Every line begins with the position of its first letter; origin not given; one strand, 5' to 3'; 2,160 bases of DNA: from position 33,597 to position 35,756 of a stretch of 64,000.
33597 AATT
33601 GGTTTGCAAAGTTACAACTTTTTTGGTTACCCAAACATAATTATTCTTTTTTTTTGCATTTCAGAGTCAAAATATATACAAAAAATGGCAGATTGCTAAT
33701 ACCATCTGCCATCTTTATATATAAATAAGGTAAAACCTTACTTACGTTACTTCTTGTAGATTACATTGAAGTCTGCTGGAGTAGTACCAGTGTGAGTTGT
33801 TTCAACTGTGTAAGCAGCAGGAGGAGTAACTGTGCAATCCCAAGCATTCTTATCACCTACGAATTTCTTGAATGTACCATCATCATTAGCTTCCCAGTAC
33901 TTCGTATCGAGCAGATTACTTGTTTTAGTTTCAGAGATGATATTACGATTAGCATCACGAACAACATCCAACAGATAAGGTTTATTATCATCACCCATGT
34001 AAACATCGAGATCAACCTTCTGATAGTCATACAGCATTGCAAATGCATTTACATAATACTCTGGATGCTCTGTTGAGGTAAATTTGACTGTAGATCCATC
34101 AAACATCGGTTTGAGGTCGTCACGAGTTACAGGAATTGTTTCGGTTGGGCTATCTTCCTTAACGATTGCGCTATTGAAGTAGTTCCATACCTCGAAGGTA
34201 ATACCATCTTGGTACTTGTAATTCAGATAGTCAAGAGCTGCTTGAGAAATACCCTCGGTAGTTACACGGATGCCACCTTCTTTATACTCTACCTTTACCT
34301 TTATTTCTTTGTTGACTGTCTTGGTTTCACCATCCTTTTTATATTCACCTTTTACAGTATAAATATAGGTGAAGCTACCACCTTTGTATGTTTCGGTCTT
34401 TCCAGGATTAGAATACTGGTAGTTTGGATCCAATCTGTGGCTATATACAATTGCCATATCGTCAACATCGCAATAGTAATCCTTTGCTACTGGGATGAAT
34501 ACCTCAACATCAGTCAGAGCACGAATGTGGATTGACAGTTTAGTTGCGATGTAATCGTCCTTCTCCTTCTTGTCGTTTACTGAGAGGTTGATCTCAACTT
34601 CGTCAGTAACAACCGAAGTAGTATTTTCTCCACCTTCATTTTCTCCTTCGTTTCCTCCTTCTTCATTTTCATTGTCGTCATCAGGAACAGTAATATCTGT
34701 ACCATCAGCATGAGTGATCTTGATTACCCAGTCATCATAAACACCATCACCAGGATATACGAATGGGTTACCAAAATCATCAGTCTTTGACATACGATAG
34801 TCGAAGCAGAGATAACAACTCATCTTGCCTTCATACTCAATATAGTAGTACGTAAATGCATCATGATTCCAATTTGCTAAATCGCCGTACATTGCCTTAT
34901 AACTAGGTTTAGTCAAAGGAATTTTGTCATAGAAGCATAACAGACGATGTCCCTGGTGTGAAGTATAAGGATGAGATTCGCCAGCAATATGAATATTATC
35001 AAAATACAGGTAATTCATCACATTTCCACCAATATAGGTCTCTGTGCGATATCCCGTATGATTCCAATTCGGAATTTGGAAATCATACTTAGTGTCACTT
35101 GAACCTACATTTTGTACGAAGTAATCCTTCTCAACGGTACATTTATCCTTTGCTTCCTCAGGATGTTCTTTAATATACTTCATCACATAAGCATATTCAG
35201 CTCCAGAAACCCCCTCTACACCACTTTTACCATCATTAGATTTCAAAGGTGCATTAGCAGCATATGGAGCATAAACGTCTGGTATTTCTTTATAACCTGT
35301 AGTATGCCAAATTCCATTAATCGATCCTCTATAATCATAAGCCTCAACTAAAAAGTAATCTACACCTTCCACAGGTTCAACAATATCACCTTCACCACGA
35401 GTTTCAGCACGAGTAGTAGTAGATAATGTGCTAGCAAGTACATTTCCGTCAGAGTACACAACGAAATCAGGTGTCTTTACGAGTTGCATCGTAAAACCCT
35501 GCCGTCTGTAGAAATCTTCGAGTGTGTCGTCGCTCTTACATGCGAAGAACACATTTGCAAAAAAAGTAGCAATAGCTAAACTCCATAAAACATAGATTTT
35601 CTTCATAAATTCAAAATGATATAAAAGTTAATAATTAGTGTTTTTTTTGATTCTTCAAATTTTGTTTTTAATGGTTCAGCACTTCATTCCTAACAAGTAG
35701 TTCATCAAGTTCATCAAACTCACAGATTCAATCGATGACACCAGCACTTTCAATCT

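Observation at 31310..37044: Tandem array of three mosaic lipoprotein paralogues of an unrecognised family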

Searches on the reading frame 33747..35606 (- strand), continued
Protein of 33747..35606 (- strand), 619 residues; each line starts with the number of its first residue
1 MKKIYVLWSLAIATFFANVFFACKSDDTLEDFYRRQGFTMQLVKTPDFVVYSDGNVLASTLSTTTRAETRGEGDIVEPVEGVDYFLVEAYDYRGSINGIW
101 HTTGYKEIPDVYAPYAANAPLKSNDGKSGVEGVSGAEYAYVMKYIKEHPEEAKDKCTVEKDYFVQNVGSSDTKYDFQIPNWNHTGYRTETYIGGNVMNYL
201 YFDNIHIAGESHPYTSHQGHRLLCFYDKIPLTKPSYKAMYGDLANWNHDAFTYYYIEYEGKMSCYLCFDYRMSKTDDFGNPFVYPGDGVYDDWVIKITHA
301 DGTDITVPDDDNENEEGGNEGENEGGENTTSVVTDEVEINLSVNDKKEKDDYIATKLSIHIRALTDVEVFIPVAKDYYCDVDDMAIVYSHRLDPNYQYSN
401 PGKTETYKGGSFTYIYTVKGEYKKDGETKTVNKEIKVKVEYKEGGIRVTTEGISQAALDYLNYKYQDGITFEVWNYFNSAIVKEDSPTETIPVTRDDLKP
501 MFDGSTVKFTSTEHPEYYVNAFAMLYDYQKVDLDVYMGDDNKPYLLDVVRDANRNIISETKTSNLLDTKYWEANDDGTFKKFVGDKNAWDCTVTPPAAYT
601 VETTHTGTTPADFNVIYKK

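Call 33: search_solved_structures(query=A1, max_evalue=10, show_alignments=2)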
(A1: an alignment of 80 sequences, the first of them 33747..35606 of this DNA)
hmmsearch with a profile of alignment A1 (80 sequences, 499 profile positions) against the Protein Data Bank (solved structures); distinct sequences matched with E-value up to 10: 1.
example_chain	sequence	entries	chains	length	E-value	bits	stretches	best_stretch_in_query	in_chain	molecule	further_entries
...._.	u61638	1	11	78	2.4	10.2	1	376-420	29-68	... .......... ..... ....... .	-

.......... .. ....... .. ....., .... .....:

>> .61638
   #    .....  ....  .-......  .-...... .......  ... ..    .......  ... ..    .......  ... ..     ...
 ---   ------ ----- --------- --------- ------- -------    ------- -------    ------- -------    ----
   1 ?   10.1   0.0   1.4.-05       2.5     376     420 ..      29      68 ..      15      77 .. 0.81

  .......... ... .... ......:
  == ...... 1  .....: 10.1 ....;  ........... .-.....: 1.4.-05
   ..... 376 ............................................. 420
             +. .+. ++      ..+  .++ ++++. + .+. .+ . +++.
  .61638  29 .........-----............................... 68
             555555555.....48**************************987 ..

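Call 34: find_related_loci(query=window:33747-35606:-, collection=metagenome_contigs, flank=8000)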
Query window:33747-35606:- (619 aa) in metagenome_contigs; peptide patterns used: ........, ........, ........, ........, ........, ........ (x = any residue, [..] = any of these).
120 stretches matched a pattern; 17 encode a relative of the query (tblastn E <= 1e-3); 16 distinct loci.
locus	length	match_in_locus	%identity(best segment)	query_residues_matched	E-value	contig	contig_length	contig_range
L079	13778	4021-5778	78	1-619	0e+0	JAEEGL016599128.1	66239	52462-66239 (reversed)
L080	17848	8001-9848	70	1-619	0e+0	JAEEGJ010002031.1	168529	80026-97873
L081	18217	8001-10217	69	1-619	0e+0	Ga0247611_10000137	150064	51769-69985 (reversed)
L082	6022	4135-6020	65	1-619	0e+0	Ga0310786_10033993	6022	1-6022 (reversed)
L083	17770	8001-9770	61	1-619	0e+0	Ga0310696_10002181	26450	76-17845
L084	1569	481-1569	86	1-370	0e+0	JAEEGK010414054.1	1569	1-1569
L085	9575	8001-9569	64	1-548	0e+0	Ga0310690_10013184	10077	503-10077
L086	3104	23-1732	53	1-619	0e+0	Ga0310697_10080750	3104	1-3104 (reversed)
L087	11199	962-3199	51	1-619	2e-152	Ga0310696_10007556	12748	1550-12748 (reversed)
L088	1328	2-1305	68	174-619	1e-161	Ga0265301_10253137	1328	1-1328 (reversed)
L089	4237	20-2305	49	1-619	3e-150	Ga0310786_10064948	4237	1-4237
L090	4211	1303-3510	51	1-619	2e-145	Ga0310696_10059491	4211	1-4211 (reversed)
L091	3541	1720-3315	40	1-604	3e-114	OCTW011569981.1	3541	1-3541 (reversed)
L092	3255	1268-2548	41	13-525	4e-95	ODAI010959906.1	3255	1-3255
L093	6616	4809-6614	47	1-474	9e-92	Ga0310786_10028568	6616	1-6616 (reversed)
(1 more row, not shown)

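Call 40: search_protein_families(library=pfam, proteins=[L034:6117-8711:+, L039:6003-8726:+, L032:7122-8747:+, L054:6993-8591:+, L056:688-2271:+, L065:7191-8894:+, L073:7299-8972:+, L071:7212-8705:+, L069:7305-8513:+], max_evalue=0.01)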
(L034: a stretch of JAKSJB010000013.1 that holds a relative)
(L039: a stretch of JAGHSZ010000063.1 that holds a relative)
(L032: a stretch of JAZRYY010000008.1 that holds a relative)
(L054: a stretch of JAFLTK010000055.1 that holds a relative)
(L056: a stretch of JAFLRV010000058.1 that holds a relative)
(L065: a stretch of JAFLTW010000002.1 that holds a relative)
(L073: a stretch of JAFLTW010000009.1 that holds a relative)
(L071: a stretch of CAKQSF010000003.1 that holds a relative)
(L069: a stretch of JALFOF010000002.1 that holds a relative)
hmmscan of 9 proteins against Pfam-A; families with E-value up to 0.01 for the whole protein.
L034:6117-8711:+ (864 aa): 2 families
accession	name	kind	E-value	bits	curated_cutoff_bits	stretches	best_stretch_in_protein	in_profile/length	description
PF18998.6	Flg_new_2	-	1.2e-19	70.5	23.6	2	474-530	11-72/73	Divergent InlB B-repeat domain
PF09479.16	Flg_new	-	8.4e-06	26.3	27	1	480-525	13-64/65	Listeria-Bacteroides repeat domain (List_Bact_rpt)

L039:6003-8726:+ (907 aa): 1 family
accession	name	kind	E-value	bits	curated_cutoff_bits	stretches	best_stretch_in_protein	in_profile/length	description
PF18998.6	Flg_new_2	-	5.2e-30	103.7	23.6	3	517-576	8-72/73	Divergent InlB B-repeat domain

L032:7122-8747:+ (541 aa): 2 families
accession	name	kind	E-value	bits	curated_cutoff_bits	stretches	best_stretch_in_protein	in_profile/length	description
PF13448.11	DUF4114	-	2.4e-06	28.8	27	1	244-287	43-83/85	Domain of unknown function (DUF4114)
PF25640.1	Crypto_dsRNA_S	-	0.00095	18.9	23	1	416-457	78-119/268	Cryptosporidium parvum virus small dsRNA capsid protein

L054:6993-8591:+ (532 aa): 0 families

L056:688-2271:+ (527 aa): 0 families

L065:7191-8894:+ (567 aa): 1 family
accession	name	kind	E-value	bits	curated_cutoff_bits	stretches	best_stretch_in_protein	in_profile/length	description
PF13448.11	DUF4114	-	0.0071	17.7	27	0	202-280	4-84/85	Domain of unknown function (DUF4114)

L073:7299-8972:+ (557 aa): 0 families

L071:7212-8705:+ (497 aa): 1 family
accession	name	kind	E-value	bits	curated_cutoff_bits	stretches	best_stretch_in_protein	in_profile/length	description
PF13448.11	DUF4114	-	0.0039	18.5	27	0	169-251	2-81/85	Domain of unknown function (DUF4114)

L069:7305-8513:+ (402 aa): 0 families

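Call 50: fold_search(model_id=the predicted structure, library=viral)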
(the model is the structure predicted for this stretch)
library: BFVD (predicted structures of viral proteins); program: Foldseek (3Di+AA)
matches with E <= 10: 863; with E <= 0.001: 0
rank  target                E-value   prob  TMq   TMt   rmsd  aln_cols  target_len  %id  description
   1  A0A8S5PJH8            3.2e-03  0.66  0.07  0.16  16.1       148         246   11  Tail protein [Siphoviridae sp. ctUGQ45]
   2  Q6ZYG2                5.5e-03  0.54  0.08  0.23  15.9       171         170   16  Uncharacterized protein [Pyrobaculum spherical virus (isolate United States/Yellowstone)]
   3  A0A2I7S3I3            8.0e-03  0.06  0.06  0.03  35.6       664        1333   10  (no name in the UniProt tables at hand)
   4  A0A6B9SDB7            1.0e-02  0.06  0.06  0.09  29.9       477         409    7  Envelope glycoprotein (Fragment) [Human immunodeficiency virus type 1]
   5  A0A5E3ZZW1            1.4e-02  0.06  0.08  0.08  28.8       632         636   10  (no name in the UniProt tables at hand)
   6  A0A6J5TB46            1.7e-02  0.16  0.07  0.17  16.3       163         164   12  Uncharacterized protein [uncultured Caudovirales phage]
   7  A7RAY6                1.7e-02  0.13  0.09  0.05  20.6       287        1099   10  (no name in the UniProt tables at hand)
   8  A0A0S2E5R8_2          2.6e-02  0.18  0.07  0.06  22.0       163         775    7  Collagen-like protein (Fragment) [White spot syndrome virus]
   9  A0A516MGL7            2.6e-02  0.12  0.07  0.05  22.0       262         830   10  (no name in the UniProt tables at hand)
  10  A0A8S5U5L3            3.4e-02  0.04  0.06  0.06  26.7       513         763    8  Uncharacterized protein [Podoviridae sp. cthJQ11]
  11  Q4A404                3.6e-02  0.03  0.05  0.05  30.0       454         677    6  Envelope glycoprotein gp160 (Fragment) [Human immunodeficiency virus type 1]
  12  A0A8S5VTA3            3.8e-02  0.23  0.06  0.14  16.4       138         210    9  (no name in the UniProt tables at hand)
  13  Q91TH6                4.7e-02  0.10  0.08  0.13  15.2       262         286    7  T121.4 [Tupaiid herpesvirus 1 (strain 1)]
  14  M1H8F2                4.7e-02  0.05  0.10  0.10  31.6       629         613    8  (no name in the UniProt tables at hand)
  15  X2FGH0                5.0e-02  0.20  0.07  0.17  14.0       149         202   10  Nuclear protein UL4 [Cercopithecine herpesvirus 16]
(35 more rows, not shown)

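Call 83: search_protein_families(library=ncbifam, proteins=[L018:2624-4975:+, L033:2403-3668:+, L038:4634-6361:+, L027:5868-6392:+, L033:3710-5125:+], max_evalue=0.01)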
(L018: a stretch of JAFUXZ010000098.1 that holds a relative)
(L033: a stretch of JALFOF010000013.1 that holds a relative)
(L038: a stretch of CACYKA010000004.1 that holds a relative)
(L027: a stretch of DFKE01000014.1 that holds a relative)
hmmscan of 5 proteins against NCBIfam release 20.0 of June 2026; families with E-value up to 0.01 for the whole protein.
L018:2624-4975:+ (783 aa): 4 families
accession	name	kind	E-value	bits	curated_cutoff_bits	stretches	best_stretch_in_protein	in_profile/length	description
TIGR02917.1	PEP_TPR_lipo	equivalog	2.2e-13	49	312.2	1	106-267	472-626/899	XrtA/PEP-CTERM system TPR-repeat protein PrsT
NF040959.1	MamA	equivalog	3e-06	26.8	200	1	199-303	31-132/204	magnetosome protein MamA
NF052415.1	T3SS_chap_SctY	equivalog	9.4e-05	22.9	70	0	380-428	7-55/106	type III secretion apparatus assembly chaperone SctY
TIGR02521.1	type_IV_pilW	equivalog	0.00019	21.1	154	0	77-198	111-234/234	type IV pilus biogenesis/stability protein PilW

L033:2403-3668:+ (421 aa): 2 families
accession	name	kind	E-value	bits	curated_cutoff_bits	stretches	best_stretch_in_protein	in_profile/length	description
TIGR00739.1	yajC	equivalog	0.00049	20.1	44.2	1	68-97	3-32/84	preprotein translocase subunit YajC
TIGR02270.1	TIGR02270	subfamily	0.0013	17.8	206.8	1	283-385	168-267/410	TIGR02270 family protein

L038:4634-6361:+ (575 aa): 0 families

L027:5868-6392:+ (174 aa): 1 family
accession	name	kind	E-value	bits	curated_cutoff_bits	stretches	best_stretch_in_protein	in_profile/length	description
NF041425.1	OS_HP2_seleno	subfamily_domain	0.0045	17.3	100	1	38-116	7-84/98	OS_HP2 family (seleno)protein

L033:3710-5125:+ (471 aa): 21 families
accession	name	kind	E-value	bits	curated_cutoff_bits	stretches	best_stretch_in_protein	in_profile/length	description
TIGR03937.1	PgaC_IcaA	equivalog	3.6e-36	125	422.3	2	135-457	97-396/407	poly-beta-1,6-N-acetyl-D-glucosamine synthase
TIGR03111.1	glyc2_xrt_Gpos1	hypoth_equivalog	1e-23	83.9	363.95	1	17-462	11-417/439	TIGR03111 family XrtG-associated glycosyltransferase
NF053846.1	glyco_with_XrtP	equivalog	1.2e-11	44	520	1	171-464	141-436/440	XrtP-associated glycosyltransferase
NF007482.0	PRK10073.1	equivalog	6.9e-11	41.7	423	1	56-102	5-51/334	glycosyltransferase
NF047683.1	TeichurnBiosyTuaG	equivalog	2.4e-09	37.2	400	1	55-104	4-53/252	teichuronic acid biosynthesis protein TuaG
TIGR03469.1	HpnB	hypoth_equivalog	5e-09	35.6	379.25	1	23-101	5-89/386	hopene-associated glycosyltransferase HpnB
NF041875.1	EPS_EpsD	equivalog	2.2e-08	33.9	370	1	59-104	1-48/325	exopolysaccharide biosynthesis glycosyltransferase EpsD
TIGR04242.1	nodulat_NodC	equivalog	3.4e-07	29.6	550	1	21-105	11-99/395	chitooligosaccharide synthase NodC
TIGR03030.1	CelA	equivalog_domain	2.7e-06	25.7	699.1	1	14-103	88-180/714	UDP-forming cellulose synthase catalytic subunit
TIGR04283.1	glyco_like_mftF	equivalog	8.6e-06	25.5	182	1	59-103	1-45/221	TIGR04283 family arsenosugar biosynthesis glycosyltransferase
NF053739.1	GlytfEpsEBac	equivalog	4.1e-05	22.7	450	1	57-105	1-49/265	glycosyltransferase EpsE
TIGR03472.1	HpnI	equivalog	0.00011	21.1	310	1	33-100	17-84/373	bacteriohopanetetrol glucosamine biosynthesis glycosyltransferase HpnI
TIGR03965.1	mycofact_glyco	equivalog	0.00013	21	280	1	48-103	65-122/467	mycofactocin biosynthesis glycosyltransferase MftF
NF038299.1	EPS_HpsN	equivalog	0.00013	21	425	1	58-98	2-42/317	hormogonium polysaccharide biosynthesis glycosyltransferase HpsN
NF045692.1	OglycostaseCruG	equivalog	0.00017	20.6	600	1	49-104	33-88/386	2'-O-glycosyltransferase CruG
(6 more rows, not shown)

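Call 84: search_protein_families(library=pfam, proteins=[L018:2624-4975:+, L033:2403-3668:+, L038:4634-6361:+, L027:5868-6392:+, L033:3710-5125:+], max_evalue=0.01)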
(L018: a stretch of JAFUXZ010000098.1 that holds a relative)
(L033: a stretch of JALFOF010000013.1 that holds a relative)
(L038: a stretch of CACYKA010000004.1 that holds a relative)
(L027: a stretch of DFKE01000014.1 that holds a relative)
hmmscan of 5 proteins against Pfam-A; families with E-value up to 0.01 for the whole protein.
L018:2624-4975:+ (783 aa): 7 families
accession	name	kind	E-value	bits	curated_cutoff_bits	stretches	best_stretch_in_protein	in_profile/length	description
PF13428.12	TPR_14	-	8.1e-16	57.4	23.5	0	382-420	5-42/44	Tetratricopeptide repeat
PF14559.12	TPR_19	-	4.7e-07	30.5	25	0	146-204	4-62/68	Tetratricopeptide repeat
PF13432.12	TPR_16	-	1.6e-05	25.7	32.7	0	225-267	14-56/65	Tetratricopeptide repeat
PF25064.1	ARM_TT21_5th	-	0.00011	22.9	27.8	0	146-199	14-67/117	TT21 fifth ARM repeats domain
PF11846.14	Wzy_C_2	-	0.00025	21.5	28.5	0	145-204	125-183/191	Virulence factor membrane-bound polymerase, C-terminal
PF23914.1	TPR_CcmH_CycH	-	0.0013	19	42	0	112-162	100-150/158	Cytochrome c-type biogenesis protein H TPR domain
PF23240.1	HAT_PRP39_N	-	0.0097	16.4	27.7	0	123-194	4-75/168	PRP39 N-terminal HAT repeat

L033:2403-3668:+ (421 aa): 1 family
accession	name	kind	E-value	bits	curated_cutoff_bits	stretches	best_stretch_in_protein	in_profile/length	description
PF13646.12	HEAT_2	-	0.0025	18.5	27.7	0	267-348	5-87/88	HEAT repeats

L038:4634-6361:+ (575 aa): 1 family
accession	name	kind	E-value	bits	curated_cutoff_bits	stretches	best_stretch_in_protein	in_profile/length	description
PF16126.11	DUF4838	-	9.8e-38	130.5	26.6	1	80-313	82-324/325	Domain of unknown function (DUF4838)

L027:5868-6392:+ (174 aa): 1 family
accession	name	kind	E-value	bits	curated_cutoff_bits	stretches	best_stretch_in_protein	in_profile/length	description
PF07610.17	DUF1573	-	1.7e-05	25.2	26.1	1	42-118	13-88/98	Protein of unknown function (DUF1573)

L033:3710-5125:+ (471 aa): 5 families
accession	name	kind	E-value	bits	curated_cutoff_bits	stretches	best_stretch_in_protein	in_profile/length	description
PF00535.33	Glycos_transf_2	-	4e-20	72.8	23.3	2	60-104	1-45/168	Glycosyl transferase family 2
PF13641.12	Glyco_tranf_2_3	-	8.8e-15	55.8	27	1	57-327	1-230/230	Glycosyltransferase like family 2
PF13632.12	Glyco_trans_2_3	-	3.9e-14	53.4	27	1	220-400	40-197/198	Glycosyl transferase family group 2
PF10111.15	Glyco_tranf_2_2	-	2.8e-06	27.5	27.3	1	60-106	1-49/276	Glycosyltransferase like family 2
PF03142.21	Chitin_synth_2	-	0.0002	20.6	27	1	296-400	342-442/527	Chitin synthase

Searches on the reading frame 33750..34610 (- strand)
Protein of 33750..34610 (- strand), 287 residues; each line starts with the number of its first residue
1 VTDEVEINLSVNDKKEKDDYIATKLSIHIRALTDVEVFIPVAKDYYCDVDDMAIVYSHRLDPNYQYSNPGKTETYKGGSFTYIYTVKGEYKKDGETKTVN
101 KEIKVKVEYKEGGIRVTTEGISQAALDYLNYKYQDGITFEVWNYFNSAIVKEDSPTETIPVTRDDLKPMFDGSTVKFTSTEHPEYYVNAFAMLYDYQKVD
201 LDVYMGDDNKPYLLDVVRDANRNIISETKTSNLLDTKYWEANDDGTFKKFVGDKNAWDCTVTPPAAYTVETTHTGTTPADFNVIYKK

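Call 46: search_protein_representatives(alignment_id=A2)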
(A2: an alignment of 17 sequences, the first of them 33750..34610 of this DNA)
Query: 17 sequences, 243 profile positions. Proteins with E-value up to 0.001 (for the whole library): 376; up to 1e-10: 318; up to 1e-30: 209. The best 150 are listed.
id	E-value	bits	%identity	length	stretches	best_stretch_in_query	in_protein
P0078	9.6e-97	339.6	-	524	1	2-226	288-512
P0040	9.5e-89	313.4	-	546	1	3-242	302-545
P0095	1.6e-88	312.7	-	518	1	2-243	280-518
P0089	9.7e-87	306.9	-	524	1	2-243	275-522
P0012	2.1e-82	292.7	-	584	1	3-243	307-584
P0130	8.0e-82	290.8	-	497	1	2-242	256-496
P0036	8.8e-82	290.6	-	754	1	2-243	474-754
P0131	2.1e-81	289.4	-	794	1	2-242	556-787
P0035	1.3e-79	283.5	-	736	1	3-243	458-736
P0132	1.5e-77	276.8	-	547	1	2-243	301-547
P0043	9.0e-77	274.2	-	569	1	2-242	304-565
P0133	1.3e-76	273.7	-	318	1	2-243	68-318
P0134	2.8e-74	266.1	-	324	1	3-243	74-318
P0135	6.4e-73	261.6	-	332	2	2-162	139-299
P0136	7.6e-73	261.4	-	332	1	4-227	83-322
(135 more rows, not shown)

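Call 48: search_protein_families(library=pfam, alignment_id=A3, max_evalue=0.001)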
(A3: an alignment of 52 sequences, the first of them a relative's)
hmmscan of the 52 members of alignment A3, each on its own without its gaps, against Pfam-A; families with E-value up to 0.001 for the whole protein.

A. member 1, P0131 (794 aa): 1 family
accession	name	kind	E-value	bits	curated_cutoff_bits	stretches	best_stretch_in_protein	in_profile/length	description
PF18998.6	Flg_new_2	-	1.4e-08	35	23.6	1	476-532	10-71/73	Divergent InlB B-repeat domain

B. families by the number of members that match (of 52 scanned): 3 families
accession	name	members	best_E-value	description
PF18998.6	Flg_new_2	2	2.3e-33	Divergent InlB B-repeat domain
PF13448.11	DUF4114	2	0.00037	Domain of unknown function (DUF4114)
PF05887.16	Trypan_PARP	1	0.00021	Procyclic acidic repetitive protein (PARP)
